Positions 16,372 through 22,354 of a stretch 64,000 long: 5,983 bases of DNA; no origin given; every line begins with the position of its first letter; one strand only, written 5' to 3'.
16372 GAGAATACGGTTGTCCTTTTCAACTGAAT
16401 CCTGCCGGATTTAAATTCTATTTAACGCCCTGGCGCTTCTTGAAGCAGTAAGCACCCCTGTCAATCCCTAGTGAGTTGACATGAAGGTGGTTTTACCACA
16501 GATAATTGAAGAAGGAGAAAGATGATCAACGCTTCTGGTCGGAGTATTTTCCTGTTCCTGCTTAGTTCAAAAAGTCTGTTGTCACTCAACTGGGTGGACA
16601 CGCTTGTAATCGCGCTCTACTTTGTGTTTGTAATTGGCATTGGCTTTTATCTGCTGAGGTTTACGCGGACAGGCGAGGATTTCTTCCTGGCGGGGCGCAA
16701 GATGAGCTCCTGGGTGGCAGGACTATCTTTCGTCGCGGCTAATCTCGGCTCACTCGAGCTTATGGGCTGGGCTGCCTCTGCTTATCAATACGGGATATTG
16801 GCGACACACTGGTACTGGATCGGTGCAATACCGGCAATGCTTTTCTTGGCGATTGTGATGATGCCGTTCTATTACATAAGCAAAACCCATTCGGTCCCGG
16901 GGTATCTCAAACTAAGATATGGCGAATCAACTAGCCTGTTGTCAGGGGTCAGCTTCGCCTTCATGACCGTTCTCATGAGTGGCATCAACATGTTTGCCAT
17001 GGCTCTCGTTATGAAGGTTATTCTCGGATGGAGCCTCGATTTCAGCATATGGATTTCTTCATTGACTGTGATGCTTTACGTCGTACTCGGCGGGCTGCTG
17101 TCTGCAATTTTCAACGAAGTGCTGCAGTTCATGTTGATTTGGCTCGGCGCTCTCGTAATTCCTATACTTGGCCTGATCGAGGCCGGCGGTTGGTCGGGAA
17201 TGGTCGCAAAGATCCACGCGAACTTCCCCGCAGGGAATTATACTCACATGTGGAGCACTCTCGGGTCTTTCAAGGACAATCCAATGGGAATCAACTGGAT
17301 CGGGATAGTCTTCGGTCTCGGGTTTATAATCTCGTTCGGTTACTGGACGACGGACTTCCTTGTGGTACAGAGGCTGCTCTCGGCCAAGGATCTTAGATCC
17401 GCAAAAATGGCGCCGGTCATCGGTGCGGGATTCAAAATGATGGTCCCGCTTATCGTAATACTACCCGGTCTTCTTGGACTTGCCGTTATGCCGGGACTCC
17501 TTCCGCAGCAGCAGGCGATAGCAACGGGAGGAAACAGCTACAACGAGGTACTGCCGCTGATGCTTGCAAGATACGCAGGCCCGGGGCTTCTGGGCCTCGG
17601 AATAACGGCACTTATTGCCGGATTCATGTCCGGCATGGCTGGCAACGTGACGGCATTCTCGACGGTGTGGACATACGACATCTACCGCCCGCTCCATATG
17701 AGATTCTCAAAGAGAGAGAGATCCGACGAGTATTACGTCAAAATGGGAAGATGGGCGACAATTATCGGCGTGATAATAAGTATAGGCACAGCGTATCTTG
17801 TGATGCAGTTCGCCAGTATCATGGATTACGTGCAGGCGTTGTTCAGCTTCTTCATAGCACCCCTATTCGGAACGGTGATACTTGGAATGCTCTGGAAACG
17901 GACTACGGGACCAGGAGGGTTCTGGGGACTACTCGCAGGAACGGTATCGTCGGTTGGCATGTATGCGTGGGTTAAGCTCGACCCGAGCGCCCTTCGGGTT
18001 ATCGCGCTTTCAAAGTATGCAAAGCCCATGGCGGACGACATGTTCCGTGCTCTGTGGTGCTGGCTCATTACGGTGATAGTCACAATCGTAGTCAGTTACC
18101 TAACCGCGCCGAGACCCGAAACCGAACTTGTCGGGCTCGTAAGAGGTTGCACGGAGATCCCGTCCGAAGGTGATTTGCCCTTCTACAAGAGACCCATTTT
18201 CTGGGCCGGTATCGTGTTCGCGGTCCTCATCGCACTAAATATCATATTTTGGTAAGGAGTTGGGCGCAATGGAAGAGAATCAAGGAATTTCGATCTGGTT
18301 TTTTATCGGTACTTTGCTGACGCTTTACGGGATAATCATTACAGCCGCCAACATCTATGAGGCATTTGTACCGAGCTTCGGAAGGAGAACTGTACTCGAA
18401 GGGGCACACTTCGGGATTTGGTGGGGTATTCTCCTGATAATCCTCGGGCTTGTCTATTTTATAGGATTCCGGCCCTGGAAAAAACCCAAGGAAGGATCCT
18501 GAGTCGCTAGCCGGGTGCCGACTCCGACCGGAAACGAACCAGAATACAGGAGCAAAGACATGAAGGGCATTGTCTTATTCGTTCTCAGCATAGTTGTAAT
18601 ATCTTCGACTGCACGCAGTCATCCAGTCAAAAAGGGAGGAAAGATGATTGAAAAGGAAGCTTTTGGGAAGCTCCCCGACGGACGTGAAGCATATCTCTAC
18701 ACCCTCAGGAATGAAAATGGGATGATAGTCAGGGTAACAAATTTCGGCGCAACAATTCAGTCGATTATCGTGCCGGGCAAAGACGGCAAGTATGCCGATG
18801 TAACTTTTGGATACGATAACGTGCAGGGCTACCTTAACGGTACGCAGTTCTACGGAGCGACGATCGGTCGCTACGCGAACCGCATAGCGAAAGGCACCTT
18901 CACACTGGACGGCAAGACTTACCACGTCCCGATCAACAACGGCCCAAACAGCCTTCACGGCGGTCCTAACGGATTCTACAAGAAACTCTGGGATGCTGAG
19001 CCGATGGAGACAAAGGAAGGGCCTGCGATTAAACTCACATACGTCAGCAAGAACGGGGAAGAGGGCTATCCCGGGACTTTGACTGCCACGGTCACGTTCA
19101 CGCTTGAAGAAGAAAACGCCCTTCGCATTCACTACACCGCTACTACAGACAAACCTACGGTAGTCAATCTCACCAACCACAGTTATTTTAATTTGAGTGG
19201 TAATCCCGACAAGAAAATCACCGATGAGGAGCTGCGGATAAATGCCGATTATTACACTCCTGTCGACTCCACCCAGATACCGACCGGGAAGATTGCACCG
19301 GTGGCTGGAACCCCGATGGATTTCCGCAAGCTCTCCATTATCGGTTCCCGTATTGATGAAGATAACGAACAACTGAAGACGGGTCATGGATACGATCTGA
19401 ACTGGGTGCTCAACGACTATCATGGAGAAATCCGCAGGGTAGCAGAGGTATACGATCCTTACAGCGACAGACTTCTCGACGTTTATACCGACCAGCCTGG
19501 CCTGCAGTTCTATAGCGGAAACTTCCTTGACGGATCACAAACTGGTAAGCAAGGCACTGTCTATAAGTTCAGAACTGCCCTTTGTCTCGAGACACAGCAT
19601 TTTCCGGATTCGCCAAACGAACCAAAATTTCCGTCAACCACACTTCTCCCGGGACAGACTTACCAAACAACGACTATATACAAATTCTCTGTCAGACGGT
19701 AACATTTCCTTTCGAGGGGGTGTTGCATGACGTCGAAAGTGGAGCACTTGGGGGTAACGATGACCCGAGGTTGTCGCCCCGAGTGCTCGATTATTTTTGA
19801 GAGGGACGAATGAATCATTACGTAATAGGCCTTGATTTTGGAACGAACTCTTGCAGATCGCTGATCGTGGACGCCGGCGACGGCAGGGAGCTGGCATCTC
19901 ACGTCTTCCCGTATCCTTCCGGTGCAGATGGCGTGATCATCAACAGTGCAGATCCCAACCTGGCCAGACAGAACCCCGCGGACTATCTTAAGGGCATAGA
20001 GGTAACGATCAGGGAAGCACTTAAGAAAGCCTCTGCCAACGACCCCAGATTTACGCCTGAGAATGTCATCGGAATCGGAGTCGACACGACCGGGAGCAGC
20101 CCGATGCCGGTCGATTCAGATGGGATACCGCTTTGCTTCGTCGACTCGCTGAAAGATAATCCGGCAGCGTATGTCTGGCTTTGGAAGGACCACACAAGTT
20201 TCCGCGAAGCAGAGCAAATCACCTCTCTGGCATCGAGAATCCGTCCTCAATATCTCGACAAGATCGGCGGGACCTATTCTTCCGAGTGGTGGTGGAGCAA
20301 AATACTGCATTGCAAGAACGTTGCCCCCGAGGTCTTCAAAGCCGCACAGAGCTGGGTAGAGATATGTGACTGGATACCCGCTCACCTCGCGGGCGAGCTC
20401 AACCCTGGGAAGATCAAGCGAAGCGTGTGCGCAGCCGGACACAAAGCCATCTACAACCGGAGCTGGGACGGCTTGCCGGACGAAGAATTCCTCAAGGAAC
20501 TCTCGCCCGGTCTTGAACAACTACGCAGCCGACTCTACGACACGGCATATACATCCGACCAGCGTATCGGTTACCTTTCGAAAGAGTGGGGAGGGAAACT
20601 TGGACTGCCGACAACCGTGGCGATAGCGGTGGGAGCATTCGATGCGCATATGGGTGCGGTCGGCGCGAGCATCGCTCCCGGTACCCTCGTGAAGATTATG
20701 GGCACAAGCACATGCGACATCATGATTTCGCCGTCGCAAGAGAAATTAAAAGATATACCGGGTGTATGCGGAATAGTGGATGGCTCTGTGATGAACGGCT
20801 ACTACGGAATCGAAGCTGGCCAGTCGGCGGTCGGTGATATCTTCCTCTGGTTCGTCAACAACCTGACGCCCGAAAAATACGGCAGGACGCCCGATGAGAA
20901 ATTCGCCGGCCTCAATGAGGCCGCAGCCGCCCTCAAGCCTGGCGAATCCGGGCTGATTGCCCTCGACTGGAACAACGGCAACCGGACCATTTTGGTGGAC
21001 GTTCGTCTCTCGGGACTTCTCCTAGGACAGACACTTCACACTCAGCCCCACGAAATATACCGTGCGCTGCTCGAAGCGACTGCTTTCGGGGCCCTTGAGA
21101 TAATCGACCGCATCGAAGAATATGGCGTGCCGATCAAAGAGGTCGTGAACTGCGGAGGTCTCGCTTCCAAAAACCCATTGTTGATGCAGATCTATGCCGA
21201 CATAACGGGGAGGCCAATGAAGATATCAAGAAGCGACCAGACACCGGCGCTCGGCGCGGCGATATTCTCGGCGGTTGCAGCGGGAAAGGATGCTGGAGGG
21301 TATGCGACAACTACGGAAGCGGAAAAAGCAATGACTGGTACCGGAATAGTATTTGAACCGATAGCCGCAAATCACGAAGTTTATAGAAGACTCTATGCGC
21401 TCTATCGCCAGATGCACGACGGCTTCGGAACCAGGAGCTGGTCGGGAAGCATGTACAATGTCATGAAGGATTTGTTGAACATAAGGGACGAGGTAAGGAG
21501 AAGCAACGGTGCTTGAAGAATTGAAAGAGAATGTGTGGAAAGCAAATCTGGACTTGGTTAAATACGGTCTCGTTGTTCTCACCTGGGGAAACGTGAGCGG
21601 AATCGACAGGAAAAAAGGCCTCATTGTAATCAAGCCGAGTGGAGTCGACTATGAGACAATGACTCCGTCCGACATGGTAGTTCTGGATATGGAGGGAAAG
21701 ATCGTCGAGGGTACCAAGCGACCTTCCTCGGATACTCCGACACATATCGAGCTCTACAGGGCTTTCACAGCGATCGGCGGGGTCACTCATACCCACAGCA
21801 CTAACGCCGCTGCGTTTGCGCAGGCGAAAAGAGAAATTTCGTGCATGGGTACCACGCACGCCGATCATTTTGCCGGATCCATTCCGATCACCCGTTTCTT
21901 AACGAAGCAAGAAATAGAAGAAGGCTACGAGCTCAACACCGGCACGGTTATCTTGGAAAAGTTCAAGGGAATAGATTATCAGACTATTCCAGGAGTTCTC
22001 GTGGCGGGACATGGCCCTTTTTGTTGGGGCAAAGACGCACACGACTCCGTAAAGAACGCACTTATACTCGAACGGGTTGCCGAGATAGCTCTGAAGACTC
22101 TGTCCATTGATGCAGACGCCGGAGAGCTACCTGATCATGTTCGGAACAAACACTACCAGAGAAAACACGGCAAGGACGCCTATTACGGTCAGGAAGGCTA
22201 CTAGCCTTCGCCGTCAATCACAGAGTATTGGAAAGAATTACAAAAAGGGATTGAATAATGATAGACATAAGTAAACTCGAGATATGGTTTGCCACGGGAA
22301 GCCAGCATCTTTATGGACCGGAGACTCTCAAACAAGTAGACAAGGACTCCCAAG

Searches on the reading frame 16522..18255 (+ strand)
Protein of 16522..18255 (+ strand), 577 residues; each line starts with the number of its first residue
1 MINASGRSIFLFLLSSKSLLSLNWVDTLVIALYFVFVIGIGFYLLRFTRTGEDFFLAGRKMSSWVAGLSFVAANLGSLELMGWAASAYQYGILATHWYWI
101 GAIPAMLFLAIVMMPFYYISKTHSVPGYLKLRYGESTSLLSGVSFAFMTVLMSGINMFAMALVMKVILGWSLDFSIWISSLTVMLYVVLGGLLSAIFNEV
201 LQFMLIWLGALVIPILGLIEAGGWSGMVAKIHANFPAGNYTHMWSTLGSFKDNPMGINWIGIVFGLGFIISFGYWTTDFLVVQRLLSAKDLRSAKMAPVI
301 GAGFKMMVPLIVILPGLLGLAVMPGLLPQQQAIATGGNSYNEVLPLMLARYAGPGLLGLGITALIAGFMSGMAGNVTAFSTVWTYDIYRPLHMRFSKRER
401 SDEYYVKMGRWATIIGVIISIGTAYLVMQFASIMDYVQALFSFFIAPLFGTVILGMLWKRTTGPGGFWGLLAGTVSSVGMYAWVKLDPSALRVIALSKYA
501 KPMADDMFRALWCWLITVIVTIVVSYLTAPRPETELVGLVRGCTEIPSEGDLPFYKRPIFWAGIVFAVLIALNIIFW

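Call 50: search_protein_families(library=pfam, proteins=[window:16522-18255:+], max_evalue=0.00001)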
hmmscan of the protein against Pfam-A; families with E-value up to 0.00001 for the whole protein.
window:16522-18255:+ (577 aa): 1 family
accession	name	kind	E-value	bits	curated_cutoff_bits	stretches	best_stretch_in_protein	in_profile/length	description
PF00474.23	SSF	-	1.9e-54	185.5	22.8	1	54-473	1-406/406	Sodium:solute symporter family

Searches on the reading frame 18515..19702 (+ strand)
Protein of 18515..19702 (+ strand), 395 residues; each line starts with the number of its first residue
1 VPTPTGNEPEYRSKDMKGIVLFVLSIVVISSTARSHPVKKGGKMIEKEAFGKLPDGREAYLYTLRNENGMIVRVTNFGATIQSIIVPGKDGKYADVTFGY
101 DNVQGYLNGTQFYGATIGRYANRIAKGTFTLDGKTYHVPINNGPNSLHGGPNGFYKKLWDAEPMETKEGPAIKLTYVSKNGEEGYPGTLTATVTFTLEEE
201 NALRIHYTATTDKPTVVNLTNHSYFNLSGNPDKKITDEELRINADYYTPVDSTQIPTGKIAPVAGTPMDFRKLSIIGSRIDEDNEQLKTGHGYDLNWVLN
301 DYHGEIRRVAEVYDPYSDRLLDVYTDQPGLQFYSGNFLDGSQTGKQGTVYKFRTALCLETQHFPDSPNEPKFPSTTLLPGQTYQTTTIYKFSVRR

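Call 50: search_protein_families(library=pfam, proteins=[window:18515-19702:+], max_evalue=0.00001)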
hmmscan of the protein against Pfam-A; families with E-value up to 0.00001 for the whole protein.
window:18515-19702:+ (395 aa): 1 family
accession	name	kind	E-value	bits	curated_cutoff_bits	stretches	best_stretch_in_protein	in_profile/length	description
PF01263.26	Aldose_epim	-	1.4e-93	314.1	27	1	61-390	2-299/299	Aldose 1-epimerase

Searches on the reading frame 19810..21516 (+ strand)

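Call 51: search_protein_families(library=pfam, proteins=[window:19810-21516:+], max_evalue=0.00001)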
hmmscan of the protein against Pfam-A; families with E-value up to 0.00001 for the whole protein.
window:19810-21516:+ (568 aa): 2 families
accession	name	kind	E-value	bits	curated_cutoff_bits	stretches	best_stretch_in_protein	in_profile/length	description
PF02782.22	FGGY_C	-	3.3e-39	135.2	27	1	295-491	3-198/198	FGGY family of carbohydrate kinases, C-terminal domain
PF00370.27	FGGY_N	-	2.3e-13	50.8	28.8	1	4-285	1-245/245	FGGY family of carbohydrate kinases, N-terminal domain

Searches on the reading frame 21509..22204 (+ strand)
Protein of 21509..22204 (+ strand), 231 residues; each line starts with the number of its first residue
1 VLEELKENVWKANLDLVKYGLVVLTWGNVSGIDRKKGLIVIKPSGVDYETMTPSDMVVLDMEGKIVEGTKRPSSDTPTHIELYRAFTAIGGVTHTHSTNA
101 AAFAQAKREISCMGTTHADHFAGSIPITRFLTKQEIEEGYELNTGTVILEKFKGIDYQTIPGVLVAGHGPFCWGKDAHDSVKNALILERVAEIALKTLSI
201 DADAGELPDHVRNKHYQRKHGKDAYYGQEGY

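Call 51: search_protein_families(library=pfam, proteins=[window:21509-22204:+], max_evalue=0.00001)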
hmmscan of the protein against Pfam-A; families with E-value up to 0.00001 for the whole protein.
window:21509-22204:+ (231 aa): 1 family
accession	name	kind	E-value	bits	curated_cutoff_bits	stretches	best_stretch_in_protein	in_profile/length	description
PF00596.27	Aldolase_II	-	2.2e-49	168.3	22.2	1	8-195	2-183/183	Class II Aldolase and Adducin N-terminal domain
